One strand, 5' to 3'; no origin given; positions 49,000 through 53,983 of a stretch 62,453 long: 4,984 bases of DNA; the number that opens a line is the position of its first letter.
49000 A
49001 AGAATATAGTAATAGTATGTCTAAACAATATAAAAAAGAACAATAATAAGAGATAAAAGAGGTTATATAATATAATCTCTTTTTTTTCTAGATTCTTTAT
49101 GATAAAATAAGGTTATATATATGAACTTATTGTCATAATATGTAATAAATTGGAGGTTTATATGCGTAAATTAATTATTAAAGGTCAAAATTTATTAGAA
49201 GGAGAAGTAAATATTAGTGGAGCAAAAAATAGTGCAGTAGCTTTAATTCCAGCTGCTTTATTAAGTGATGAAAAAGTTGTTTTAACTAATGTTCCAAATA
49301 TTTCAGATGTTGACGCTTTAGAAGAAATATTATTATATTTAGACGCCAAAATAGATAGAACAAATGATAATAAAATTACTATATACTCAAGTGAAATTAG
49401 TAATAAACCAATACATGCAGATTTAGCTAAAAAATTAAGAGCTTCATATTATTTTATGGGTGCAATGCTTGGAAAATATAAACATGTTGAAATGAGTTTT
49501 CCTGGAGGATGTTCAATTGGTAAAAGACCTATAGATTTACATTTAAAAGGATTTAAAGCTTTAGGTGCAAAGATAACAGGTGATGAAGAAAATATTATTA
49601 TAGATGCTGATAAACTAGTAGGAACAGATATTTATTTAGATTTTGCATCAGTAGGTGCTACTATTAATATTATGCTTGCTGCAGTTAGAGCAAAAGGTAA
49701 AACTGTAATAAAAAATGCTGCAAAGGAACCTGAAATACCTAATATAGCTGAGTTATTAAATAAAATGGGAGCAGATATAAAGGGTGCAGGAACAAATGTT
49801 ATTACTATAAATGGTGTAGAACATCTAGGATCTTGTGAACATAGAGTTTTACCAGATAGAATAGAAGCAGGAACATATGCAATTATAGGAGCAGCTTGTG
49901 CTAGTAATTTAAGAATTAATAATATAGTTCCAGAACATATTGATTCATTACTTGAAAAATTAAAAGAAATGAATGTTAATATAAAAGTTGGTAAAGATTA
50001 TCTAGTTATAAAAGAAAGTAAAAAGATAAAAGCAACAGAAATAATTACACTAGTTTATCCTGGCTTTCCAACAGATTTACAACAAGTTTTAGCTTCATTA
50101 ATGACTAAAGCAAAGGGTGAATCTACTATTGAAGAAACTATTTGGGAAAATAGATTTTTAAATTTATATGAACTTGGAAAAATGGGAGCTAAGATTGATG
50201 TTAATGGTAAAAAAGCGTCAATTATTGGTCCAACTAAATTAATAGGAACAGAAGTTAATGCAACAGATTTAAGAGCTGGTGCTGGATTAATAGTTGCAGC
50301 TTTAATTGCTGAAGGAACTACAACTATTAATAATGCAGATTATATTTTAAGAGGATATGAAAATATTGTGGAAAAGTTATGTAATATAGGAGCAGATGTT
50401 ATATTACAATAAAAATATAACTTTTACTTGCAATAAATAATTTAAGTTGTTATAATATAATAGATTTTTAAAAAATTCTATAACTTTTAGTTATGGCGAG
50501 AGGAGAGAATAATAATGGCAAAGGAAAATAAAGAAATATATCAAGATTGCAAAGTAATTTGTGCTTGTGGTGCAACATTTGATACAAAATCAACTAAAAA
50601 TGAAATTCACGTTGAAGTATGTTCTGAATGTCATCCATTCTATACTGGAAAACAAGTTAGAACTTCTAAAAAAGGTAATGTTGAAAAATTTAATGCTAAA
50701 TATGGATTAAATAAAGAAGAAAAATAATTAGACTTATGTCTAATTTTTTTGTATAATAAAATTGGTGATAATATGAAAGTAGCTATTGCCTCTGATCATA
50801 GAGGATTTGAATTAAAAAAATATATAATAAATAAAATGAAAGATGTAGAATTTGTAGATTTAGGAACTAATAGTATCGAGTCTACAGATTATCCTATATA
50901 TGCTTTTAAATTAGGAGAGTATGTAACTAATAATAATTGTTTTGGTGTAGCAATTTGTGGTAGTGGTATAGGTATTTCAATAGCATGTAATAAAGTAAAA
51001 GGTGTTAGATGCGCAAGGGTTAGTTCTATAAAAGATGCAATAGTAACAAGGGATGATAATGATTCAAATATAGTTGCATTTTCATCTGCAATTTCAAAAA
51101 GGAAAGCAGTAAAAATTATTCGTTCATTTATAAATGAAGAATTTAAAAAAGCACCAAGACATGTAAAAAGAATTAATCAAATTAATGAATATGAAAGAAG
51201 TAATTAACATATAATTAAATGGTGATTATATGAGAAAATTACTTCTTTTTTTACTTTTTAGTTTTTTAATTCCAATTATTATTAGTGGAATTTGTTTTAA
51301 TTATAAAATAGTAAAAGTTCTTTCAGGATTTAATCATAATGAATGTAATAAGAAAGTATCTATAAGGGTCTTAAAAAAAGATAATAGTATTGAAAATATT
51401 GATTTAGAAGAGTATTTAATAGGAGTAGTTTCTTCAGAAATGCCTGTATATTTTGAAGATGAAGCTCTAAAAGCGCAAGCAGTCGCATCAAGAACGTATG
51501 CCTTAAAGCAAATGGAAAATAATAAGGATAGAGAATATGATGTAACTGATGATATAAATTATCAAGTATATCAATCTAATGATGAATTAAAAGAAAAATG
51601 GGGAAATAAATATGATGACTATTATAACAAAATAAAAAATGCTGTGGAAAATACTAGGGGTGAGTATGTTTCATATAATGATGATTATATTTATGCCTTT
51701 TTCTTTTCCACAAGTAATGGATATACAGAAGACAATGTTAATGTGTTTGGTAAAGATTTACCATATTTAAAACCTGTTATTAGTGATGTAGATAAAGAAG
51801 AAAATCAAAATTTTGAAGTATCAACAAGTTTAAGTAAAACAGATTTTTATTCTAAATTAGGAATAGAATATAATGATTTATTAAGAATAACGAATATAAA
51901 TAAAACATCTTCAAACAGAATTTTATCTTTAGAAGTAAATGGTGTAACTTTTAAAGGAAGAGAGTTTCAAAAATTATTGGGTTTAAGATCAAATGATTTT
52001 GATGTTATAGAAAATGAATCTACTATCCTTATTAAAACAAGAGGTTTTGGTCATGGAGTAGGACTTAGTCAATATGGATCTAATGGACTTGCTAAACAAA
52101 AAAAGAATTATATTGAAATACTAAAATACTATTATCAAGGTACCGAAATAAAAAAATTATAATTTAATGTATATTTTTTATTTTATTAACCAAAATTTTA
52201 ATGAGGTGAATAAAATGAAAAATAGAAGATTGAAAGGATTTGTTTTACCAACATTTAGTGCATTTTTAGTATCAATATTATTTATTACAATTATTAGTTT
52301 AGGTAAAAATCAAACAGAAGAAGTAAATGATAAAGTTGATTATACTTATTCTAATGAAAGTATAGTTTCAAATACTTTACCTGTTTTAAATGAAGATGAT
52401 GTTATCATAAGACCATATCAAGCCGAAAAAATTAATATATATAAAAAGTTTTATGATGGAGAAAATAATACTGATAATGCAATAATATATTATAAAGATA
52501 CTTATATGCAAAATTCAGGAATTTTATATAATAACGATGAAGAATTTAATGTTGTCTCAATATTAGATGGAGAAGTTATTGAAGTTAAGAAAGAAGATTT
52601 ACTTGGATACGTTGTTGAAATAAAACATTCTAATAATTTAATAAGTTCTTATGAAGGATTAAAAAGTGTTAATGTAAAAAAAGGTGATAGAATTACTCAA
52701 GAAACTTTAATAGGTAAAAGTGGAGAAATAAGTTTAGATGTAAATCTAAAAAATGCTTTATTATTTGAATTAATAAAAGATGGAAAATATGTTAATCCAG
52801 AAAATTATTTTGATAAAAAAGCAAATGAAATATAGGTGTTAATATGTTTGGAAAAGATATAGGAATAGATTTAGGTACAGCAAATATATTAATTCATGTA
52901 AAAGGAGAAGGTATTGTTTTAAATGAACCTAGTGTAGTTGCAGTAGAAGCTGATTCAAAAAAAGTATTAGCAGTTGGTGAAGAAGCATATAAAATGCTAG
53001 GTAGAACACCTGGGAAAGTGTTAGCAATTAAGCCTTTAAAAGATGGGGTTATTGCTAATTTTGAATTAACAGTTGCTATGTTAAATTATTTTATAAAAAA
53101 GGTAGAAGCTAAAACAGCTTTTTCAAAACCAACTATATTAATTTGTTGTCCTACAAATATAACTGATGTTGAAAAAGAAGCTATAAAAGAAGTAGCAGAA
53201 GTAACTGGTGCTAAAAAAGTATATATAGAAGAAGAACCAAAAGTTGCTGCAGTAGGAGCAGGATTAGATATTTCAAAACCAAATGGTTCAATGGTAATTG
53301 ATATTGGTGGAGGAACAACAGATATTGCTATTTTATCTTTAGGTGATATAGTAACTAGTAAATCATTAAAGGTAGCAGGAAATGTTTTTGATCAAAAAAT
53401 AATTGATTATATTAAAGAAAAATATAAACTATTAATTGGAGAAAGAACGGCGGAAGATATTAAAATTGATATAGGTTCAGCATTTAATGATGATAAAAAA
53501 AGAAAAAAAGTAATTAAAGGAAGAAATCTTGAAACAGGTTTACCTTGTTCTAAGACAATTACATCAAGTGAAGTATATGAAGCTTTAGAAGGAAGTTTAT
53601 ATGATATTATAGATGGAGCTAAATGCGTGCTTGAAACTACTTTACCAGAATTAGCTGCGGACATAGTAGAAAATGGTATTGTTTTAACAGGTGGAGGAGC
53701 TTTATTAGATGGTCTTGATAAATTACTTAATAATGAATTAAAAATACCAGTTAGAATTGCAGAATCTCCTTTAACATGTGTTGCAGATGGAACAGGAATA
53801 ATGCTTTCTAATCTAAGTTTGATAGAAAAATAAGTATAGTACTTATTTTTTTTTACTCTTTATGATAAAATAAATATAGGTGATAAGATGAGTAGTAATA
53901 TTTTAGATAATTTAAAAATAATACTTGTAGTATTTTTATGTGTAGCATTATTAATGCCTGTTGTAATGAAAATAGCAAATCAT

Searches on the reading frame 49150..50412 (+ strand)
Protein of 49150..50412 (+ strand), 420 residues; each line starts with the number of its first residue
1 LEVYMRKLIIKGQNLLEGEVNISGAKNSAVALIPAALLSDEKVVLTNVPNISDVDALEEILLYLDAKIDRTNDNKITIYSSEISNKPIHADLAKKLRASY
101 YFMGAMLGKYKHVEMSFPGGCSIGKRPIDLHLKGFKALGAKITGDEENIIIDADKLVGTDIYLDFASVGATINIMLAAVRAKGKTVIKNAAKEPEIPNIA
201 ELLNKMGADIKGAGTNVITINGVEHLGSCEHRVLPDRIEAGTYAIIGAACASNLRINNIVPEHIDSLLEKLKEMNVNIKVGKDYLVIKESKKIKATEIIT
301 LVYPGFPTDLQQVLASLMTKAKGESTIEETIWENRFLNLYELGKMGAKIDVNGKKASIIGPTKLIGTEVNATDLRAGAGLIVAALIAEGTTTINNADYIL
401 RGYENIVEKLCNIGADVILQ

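Call 54: search_protein_families(library=pfam, proteins=[window:49150-50412:+], max_evalue=0.00001)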
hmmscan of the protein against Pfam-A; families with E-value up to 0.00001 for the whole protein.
window:49150-50412:+ (420 aa): 1 family
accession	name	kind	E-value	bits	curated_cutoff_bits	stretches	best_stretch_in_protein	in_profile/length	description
PF00275.25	EPSP_synthase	-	4.8e-95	319.2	22.8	1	11-410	2-417/417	EPSP synthase (3-phosphoshikimate 1-carboxyvinyltransferase)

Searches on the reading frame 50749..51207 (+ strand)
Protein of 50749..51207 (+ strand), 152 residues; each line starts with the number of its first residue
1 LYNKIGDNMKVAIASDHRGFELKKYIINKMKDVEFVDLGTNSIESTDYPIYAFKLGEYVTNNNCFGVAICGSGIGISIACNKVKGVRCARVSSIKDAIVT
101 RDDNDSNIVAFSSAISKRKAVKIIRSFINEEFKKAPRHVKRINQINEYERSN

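Call 54: search_protein_families(library=pfam, proteins=[window:50749-51207:+], max_evalue=0.00001)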
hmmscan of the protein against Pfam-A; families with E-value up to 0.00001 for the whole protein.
window:50749-51207:+ (152 aa): 1 family
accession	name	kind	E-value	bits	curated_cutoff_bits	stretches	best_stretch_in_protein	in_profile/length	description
PF02502.23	LacAB_rpiB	-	3.2e-40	137.7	24.7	1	11-145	1-138/138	Ribose/Galactose Isomerase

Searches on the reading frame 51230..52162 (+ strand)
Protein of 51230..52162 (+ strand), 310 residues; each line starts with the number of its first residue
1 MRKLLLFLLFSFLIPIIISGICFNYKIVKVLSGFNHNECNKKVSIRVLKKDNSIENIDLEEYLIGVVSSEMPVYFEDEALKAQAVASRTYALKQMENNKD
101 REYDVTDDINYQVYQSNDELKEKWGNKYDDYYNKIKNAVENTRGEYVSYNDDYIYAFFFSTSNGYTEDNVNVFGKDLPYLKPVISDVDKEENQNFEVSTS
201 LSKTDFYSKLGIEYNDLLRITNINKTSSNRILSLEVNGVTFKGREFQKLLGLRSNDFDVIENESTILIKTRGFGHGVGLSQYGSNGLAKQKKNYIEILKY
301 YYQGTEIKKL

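Call 54: search_protein_families(library=pfam, proteins=[window:51230-52162:+], max_evalue=0.00001)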
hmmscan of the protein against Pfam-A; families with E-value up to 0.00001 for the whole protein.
window:51230-52162:+ (310 aa): 1 family
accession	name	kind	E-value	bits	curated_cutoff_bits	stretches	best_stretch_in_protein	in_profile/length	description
PF08486.15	SpoIID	-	1e-28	100.2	23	1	51-149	5-97/97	Stage II sporulation protein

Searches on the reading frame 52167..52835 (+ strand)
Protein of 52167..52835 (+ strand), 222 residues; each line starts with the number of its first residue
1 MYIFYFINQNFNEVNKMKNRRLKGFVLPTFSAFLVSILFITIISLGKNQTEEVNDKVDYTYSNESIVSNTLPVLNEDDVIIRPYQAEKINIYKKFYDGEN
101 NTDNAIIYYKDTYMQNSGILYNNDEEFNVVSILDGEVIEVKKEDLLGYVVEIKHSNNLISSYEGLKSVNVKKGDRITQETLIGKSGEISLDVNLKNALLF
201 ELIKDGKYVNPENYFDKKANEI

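Call 54: search_protein_families(library=pfam, proteins=[window:52167-52835:+], max_evalue=0.00001)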
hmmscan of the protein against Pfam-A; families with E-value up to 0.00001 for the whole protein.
window:52167-52835:+ (222 aa): 1 family
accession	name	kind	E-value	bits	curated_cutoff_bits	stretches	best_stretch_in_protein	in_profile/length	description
PF01551.29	Peptidase_M23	-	1.4e-16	60.9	28.7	1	116-211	3-96/96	Peptidase family M23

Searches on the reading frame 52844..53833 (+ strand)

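Call 54: search_protein_families(library=pfam, proteins=[window:52844-53833:+], max_evalue=0.00001)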
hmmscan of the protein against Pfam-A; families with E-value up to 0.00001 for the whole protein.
window:52844-53833:+ (329 aa): 6 families
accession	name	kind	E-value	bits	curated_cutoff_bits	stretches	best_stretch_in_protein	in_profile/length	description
PF06723.19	MreB_Mbl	-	4e-140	466.7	27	1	4-327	2-325/327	MreB/Mbl protein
PF14450.12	FtsA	-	9.2e-15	55.6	31.8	1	150-308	1-112/127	Cell division protein FtsA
PF00012.26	HSP70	-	9.5e-13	47.7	20.6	1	74-196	112-240/599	Hsp70 protein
PF00022.25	Actin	-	1.3e-10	40.9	27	1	29-193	31-190/410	Actin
PF06277.17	EutA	-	2.2e-06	27.3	27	1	131-203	124-203/475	Ethanolamine utilisation protein EutA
PF11104.14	PilM_2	-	3.7e-06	26.6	27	0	278-308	277-307/340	Type IV pilus assembly protein PilM;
